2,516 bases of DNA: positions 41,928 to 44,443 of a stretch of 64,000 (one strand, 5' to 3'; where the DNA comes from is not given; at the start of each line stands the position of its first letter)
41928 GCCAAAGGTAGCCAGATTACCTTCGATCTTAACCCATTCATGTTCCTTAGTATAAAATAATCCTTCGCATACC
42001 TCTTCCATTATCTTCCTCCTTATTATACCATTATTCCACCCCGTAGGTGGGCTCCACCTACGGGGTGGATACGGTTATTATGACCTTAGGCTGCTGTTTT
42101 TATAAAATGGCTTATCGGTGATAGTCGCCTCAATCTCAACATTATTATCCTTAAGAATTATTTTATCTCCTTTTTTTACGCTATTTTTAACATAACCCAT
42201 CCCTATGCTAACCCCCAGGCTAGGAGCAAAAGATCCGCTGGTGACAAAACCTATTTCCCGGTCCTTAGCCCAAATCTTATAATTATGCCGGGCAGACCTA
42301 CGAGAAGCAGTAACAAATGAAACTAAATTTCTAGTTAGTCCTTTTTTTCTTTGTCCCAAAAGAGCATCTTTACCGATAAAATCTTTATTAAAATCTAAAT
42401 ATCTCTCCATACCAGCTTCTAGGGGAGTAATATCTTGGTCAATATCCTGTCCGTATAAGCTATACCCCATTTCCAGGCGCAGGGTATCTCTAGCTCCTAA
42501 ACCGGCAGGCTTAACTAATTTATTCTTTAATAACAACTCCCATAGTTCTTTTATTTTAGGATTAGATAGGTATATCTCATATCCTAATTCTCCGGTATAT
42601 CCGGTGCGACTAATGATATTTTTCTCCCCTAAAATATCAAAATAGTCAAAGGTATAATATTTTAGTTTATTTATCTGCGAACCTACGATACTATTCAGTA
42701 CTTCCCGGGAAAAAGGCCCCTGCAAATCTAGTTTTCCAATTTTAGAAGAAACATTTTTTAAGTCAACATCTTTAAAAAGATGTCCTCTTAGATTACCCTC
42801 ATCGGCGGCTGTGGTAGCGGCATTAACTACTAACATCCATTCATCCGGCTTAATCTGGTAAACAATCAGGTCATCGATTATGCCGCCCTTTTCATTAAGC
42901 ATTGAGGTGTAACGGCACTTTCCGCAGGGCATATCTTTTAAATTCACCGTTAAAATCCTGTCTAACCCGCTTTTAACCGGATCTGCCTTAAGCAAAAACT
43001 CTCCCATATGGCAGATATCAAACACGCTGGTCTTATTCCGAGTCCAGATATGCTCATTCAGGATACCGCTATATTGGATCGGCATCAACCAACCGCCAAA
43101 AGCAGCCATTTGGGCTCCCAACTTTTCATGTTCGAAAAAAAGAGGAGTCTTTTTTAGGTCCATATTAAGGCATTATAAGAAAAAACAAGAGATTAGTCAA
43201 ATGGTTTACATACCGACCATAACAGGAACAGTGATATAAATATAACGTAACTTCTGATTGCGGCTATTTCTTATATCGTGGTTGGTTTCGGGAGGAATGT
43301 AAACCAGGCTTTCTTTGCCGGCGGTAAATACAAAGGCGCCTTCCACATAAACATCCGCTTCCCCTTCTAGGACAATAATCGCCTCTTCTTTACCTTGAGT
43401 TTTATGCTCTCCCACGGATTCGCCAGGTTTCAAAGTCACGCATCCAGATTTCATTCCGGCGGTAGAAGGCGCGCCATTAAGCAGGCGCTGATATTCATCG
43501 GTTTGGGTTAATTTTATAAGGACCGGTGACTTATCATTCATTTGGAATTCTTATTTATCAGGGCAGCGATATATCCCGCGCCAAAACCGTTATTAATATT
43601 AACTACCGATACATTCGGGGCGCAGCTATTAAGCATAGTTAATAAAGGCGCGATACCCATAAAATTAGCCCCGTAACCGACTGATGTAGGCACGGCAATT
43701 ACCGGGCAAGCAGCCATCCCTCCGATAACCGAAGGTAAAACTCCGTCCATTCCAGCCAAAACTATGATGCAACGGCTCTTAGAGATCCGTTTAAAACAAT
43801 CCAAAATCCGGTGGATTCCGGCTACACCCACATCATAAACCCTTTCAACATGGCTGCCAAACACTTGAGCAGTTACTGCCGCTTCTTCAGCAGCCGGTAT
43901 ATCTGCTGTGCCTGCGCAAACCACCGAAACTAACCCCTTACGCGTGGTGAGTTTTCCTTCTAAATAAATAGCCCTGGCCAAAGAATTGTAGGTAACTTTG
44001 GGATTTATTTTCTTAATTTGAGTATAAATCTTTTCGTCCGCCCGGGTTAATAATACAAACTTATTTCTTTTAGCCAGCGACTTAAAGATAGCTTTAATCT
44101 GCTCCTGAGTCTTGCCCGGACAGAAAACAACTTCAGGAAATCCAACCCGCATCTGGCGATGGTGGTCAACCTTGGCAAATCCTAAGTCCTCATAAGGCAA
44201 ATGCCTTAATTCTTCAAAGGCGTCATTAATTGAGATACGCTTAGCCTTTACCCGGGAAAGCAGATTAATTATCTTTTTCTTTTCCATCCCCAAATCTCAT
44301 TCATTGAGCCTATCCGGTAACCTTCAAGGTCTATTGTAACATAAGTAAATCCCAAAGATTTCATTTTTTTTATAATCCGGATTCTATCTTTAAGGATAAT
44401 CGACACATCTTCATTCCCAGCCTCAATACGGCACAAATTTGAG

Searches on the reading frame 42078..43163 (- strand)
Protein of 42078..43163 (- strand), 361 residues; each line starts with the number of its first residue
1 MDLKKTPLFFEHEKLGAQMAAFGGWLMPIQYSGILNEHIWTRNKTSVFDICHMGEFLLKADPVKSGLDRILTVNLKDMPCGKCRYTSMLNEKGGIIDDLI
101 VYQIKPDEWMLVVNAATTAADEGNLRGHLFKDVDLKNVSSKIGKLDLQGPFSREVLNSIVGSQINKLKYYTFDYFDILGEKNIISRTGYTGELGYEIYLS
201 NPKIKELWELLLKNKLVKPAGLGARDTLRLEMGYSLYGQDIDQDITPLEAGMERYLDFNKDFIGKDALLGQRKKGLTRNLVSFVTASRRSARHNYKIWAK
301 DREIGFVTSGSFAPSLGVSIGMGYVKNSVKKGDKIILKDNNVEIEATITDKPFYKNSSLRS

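Call 53: search_protein_families(library=pfam, proteins=[window:42078-43163:-], max_evalue=0.0001)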
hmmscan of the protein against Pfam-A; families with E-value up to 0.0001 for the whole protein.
window:42078-43163:- (361 aa): 2 families
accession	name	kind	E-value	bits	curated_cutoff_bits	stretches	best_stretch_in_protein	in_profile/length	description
PF01571.26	GCV_T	-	7.3e-82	274.9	25.6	1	11-254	4-254/255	Aminomethyltransferase folate-binding domain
PF08669.17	GCV_T_C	-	6.9e-19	68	25.9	1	278-355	1-80/80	Glycine cleavage T-protein C-terminal barrel domain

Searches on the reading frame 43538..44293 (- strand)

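Call 74: search_protein_families(library=pfam, proteins=[window:43538-44293:-], max_evalue=0.01)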
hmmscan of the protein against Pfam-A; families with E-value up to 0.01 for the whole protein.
window:43538-44293:- (251 aa): 1 family
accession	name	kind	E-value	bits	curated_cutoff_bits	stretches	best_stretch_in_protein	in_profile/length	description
PF00731.26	AIRC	-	4.3e-11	43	30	1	122-246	2-126/148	AIR carboxylase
